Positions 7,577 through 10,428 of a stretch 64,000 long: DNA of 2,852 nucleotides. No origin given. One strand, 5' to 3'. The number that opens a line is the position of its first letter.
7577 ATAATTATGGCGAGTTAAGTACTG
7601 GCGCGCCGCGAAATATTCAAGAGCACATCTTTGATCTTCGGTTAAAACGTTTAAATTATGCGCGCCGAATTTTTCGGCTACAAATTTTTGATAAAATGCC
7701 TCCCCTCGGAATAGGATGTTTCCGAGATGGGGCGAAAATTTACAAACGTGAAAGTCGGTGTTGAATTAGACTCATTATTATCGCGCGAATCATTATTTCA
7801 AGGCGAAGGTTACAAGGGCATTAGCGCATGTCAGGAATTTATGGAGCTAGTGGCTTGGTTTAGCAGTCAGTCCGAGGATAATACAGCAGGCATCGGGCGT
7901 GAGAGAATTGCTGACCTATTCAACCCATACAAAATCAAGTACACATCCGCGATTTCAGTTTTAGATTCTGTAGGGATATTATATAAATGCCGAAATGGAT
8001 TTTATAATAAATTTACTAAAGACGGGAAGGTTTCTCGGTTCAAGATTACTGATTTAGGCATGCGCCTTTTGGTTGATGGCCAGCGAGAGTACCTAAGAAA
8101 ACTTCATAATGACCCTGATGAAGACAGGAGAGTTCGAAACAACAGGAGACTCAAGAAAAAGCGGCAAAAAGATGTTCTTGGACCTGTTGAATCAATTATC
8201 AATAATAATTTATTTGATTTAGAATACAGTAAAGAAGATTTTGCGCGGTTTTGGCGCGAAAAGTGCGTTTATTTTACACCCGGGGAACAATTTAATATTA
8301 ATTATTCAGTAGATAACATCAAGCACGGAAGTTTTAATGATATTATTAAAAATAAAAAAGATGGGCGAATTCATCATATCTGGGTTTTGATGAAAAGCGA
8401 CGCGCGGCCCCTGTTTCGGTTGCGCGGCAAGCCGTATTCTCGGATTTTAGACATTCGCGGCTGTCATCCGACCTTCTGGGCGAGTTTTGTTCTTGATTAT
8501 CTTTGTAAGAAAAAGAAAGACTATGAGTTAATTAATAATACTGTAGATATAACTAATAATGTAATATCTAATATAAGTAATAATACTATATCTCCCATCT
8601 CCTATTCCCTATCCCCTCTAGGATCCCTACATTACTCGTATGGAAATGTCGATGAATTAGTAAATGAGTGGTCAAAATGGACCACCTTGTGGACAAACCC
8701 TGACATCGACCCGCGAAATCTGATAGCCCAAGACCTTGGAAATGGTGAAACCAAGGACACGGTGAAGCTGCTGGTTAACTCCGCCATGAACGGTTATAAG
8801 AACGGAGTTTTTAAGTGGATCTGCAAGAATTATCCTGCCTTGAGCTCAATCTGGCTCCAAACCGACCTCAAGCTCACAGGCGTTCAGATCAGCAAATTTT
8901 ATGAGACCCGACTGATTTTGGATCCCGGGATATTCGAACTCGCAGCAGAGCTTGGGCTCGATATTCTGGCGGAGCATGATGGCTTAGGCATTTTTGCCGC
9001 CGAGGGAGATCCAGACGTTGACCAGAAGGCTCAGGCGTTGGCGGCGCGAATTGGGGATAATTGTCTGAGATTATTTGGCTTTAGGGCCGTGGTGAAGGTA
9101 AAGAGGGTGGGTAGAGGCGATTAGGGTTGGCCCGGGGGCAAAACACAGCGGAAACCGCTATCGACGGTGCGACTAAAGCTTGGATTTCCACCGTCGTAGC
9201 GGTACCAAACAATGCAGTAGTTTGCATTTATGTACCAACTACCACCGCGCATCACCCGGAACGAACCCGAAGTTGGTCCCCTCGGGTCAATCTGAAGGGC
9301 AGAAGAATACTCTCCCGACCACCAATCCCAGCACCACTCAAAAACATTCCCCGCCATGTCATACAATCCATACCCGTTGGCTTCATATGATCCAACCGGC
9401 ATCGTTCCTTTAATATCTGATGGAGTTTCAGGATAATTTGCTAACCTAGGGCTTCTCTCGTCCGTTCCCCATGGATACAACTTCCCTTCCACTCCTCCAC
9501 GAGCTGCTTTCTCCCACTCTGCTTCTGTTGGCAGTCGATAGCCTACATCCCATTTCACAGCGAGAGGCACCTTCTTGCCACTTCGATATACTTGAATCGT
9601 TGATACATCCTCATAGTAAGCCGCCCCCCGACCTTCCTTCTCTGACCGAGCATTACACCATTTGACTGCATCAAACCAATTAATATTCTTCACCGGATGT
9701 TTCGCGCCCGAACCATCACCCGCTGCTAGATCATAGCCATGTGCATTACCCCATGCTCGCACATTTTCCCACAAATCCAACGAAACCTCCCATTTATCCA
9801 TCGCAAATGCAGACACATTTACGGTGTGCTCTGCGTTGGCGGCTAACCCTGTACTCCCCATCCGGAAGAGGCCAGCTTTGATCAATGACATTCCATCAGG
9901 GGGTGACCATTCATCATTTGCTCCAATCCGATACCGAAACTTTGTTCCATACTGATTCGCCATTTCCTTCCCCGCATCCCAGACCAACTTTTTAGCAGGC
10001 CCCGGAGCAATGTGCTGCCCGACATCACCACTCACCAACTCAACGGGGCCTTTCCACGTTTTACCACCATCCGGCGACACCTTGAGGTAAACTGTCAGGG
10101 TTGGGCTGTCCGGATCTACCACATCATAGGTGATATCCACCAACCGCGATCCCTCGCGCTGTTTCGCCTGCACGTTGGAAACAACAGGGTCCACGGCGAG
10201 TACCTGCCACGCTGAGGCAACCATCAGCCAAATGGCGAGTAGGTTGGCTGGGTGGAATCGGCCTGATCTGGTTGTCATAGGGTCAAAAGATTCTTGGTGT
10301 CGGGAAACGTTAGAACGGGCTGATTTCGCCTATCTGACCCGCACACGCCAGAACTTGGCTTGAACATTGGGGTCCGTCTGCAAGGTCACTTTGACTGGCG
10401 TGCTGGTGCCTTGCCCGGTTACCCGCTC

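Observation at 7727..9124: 465-aa ORF whose C-terminal half carries an ordered set of family-A (Pol I/T7-like) polymerase motifs in a drastically shortened form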

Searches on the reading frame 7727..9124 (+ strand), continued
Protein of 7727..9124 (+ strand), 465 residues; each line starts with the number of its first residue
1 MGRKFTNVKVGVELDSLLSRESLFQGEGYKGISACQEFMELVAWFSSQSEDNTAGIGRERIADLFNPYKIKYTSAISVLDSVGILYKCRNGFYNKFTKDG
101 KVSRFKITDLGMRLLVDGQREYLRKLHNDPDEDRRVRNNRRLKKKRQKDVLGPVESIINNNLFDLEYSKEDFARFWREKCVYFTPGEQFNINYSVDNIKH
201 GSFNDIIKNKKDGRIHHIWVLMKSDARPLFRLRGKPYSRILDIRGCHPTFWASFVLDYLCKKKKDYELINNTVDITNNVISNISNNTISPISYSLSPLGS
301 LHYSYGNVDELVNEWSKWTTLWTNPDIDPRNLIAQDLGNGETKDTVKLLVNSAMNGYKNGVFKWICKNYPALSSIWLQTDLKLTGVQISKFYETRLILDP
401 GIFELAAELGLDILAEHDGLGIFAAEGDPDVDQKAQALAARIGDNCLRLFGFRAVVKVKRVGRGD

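Call 38: search_dna_similar(query=window:7727-9124:+, collection=phages, mode=protein, max_evalue=0.001, max_rows=20)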
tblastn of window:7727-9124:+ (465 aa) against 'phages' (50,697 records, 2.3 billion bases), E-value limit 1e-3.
No match.

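Call 50: find_related_loci(query=A1, collection=genome_contigs, flank=10000)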
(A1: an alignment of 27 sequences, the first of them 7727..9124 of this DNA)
Query A1 (465 aa) in genome_contigs; peptide patterns used: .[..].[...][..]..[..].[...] (x = any residue, [..] = any of these).
6 stretches matched a pattern; 1 encode a relative of the query (tblastn E <= 1e-3); 1 distinct loci.
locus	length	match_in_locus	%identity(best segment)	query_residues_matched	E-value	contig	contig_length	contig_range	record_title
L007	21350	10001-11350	28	3-457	1e-49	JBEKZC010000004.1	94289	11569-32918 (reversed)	MAG: Verrucomicrobiota bacterium isolate SPRUCE 68 SPRUCE_68_4, whole genome shotgun sequence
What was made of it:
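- Tried and rejected: The GTDB representatives gave one locus only (call 50).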

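Call 62: find_encoding_contigs(protein=P0056, flank=10000, max_places=2)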
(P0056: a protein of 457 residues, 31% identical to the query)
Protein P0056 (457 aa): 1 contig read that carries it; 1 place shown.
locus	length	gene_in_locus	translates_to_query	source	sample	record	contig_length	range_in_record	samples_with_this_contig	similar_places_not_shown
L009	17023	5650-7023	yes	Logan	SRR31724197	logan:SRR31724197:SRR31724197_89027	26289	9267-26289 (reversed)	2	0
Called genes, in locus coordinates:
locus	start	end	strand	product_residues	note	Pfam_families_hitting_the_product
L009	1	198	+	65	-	?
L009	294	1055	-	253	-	PF01078:Mg_chelatase, PF07728:AAA_5 (weak), PF00493:MCM (weak), PF13335:Mg_chelatase_C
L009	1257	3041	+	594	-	PF00239:Resolvase, PF07508:Recombinase, PF13408:Zn_ribbon_recom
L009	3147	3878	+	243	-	PF00239:Resolvase, PF07508:Recombinase (faint)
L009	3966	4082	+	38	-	-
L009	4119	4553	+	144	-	-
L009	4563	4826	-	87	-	-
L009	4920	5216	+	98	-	-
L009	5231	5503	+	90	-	-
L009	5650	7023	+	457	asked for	-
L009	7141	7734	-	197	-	PF12760:Zn_ribbon_IS1595, PF12762:DDE_Tnp_IS1595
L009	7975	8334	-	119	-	-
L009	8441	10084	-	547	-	PF13385:Laminin_G_3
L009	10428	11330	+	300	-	-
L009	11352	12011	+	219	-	PF13643:DUF4145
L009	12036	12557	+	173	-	-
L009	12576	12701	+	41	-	-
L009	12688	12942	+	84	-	-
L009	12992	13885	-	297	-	-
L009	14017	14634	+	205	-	-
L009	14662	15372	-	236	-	-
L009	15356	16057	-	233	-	PF02481:DNA_processg_A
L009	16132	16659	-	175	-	PF13432:TPR_16 (faint), PF14559:TPR_19 (faint), PF07719:TPR_2 (faint), PF13428:TPR_14 (faint), PF13181:TPR_8 (weak)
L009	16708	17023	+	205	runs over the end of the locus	-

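Call 63: find_encoding_contigs(protein=P0057, flank=10000, max_places=6)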
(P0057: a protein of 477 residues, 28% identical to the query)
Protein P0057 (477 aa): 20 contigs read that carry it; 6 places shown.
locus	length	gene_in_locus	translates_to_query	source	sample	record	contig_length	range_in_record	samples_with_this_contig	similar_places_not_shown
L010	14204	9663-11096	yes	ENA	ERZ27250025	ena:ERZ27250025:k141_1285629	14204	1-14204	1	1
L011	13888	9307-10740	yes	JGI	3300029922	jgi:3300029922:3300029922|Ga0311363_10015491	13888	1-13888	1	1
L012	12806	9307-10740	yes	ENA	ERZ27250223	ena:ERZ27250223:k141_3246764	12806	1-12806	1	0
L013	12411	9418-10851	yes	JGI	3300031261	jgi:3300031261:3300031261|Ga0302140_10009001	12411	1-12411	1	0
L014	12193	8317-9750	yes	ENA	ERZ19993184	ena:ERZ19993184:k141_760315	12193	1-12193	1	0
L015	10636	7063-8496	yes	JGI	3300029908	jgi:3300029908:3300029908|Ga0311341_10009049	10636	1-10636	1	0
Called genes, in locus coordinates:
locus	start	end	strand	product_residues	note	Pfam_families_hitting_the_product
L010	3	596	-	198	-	?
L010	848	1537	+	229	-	-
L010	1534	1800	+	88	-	-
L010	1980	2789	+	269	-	-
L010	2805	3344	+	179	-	-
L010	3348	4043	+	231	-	-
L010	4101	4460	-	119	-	-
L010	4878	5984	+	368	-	PF13927:Ig_3 (faint)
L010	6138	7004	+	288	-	PF16872:putAbiC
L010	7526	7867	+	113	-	-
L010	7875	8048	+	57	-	-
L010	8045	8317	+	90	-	-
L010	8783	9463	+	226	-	PF00239:Resolvase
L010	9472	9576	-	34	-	-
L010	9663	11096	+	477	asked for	-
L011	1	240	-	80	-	?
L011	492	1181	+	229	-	-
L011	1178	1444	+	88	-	-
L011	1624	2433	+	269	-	-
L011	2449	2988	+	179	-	-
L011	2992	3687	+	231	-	-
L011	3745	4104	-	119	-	-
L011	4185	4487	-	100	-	PF01381:HTH_3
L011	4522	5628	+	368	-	PF13927:Ig_3 (faint)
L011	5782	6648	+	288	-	PF16872:putAbiC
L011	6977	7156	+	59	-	PF12728:HTH_17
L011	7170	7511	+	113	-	-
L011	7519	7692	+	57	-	-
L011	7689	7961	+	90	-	-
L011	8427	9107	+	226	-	PF00239:Resolvase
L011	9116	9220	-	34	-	-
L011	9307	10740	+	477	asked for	-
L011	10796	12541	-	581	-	PF00239:Resolvase (weak), PF07508:Recombinase, PF13408:Zn_ribbon_recom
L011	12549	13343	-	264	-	PF13567:DUF4131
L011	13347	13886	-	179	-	?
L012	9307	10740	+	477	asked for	-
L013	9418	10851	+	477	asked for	-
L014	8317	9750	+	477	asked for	-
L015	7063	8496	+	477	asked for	-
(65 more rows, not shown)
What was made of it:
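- The P0057 element carries putAbiC nearby (call 63).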

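Call 64: find_encoding_contigs(protein=P0010, flank=10000, max_places=2)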
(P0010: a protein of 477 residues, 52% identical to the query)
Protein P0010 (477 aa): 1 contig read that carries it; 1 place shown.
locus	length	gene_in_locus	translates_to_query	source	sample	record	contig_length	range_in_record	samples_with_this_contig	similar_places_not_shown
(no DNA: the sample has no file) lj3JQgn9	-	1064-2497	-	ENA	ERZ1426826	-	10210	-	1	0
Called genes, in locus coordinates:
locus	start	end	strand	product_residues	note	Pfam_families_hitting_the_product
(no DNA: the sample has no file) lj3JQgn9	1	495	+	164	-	?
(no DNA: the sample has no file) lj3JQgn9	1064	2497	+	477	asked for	-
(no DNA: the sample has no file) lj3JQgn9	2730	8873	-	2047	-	PF02415:Chlam_PMP (faint), PF18998:Flg_new_2 (weak)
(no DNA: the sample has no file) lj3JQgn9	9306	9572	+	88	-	-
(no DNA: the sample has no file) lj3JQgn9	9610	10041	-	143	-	-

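Call 98: search_protein_families(library=phrogs, proteins=[L003:7095-7856:+, L003:5996-6301:-, L003:6585-6839:-, L001:70-369:+, L001:439-732:-, L001:2399-3022:+, L009:4920-5216:+, L009:5231-5503:+, L011:7170-7511:+, L011:7689-7961:+], max_evalue=0.01)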
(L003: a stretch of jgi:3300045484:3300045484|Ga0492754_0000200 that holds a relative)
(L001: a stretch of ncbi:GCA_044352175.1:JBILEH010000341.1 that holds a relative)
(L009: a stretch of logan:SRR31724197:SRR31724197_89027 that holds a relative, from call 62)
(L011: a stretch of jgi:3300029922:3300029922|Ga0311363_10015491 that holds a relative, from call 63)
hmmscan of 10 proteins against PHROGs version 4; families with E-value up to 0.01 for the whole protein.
L003:7095-7856:+ (253 aa): 0 families

L003:5996-6301:- (101 aa): 0 families

L003:6585-6839:- (84 aa): 0 families

L001:70-369:+ (99 aa): 0 families

L001:439-732:- (97 aa): 0 families

L001:2399-3022:+ (207 aa): 0 families

L009:4920-5216:+ (98 aa): 0 families

L009:5231-5503:+ (90 aa): 0 families

L011:7170-7511:+ (113 aa): 0 families

L011:7689-7961:+ (90 aa): 1 family
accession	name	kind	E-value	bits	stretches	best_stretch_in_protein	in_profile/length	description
phrog_29699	-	unknown function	0.009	16.9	0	6-42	34-69/70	-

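Call 99: search_protein_families(library=padloc, proteins=[window:7727-9124:+, P0057, P0056], max_evalue=0.01)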
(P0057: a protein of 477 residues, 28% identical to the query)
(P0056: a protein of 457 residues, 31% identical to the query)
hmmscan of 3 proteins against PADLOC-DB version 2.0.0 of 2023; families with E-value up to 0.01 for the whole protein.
window:7727-9124:+ (465 aa): 0 families

P0057 (477 aa): 0 families

P0056 (457 aa): 0 families

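Call 111: find_related_loci(query=A1, collection=viral_contigs, flank=8000)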
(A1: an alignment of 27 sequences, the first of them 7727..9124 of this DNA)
Query A1 (465 aa) in viral_contigs; peptide patterns used: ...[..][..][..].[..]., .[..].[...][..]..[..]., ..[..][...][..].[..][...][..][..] (x = any residue, [..] = any of these).
19 stretches matched a pattern, but none encodes a relative of the query by tblastn (E <= 1e-3).

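Call 112: find_encoding_contigs(protein=P0008, flank=6000, max_places=2)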
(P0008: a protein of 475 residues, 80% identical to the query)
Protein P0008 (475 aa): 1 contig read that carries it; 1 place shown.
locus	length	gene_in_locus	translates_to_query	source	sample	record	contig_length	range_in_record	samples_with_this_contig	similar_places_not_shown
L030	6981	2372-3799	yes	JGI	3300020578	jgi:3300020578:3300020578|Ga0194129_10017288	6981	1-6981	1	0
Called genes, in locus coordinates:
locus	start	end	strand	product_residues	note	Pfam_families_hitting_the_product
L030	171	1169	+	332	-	-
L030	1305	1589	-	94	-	-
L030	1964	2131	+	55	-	-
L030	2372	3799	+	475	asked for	-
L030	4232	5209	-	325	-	PF13391:HNH_2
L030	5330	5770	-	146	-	-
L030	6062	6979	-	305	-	?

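Call 113: find_encoding_contigs(protein=P0013, flank=6000, max_places=2)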
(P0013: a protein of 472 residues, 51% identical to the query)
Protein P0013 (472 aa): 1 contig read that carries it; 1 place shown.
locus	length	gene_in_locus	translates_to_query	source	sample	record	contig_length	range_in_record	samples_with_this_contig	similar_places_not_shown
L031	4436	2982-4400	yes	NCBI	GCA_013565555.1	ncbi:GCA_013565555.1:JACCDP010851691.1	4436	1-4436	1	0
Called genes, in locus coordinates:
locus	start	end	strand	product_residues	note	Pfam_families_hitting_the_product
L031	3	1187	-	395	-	?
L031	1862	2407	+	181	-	PF13730:HTH_36 (weak)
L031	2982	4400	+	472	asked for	-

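Call 116: search_protein_families(library=pfam, proteins=[L030:171-1169:+, L030:4232-5209:-], max_evalue=0.01)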
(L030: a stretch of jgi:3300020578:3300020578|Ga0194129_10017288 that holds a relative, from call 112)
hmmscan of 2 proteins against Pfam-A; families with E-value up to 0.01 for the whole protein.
L030:171-1169:+ (332 aa): 1 family
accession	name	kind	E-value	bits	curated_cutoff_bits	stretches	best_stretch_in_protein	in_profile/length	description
PF00589.27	Phage_integrase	-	8.8e-05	22.8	27.1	1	166-319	5-169/172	Phage integrase family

L030:4232-5209:- (325 aa): 1 family
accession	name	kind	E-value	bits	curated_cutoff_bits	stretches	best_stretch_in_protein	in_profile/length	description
PF13391.12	HNH_2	-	3.8e-11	43.1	21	1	207-259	1-66/66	HNH endonuclease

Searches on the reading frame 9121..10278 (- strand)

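Call 3: search_protein_families(library=pfam, proteins=[window:9121-10278:-], max_evalue=1)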
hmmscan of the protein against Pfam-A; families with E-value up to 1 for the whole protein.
window:9121-10278:- (385 aa): 1 family
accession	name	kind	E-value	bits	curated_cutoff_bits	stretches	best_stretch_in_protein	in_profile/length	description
PF03781.23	FGE-sulfatase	-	2.6e-49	168.6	23.3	1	128-379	3-254/255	Sulfatase-modifying factor enzyme 1-like domain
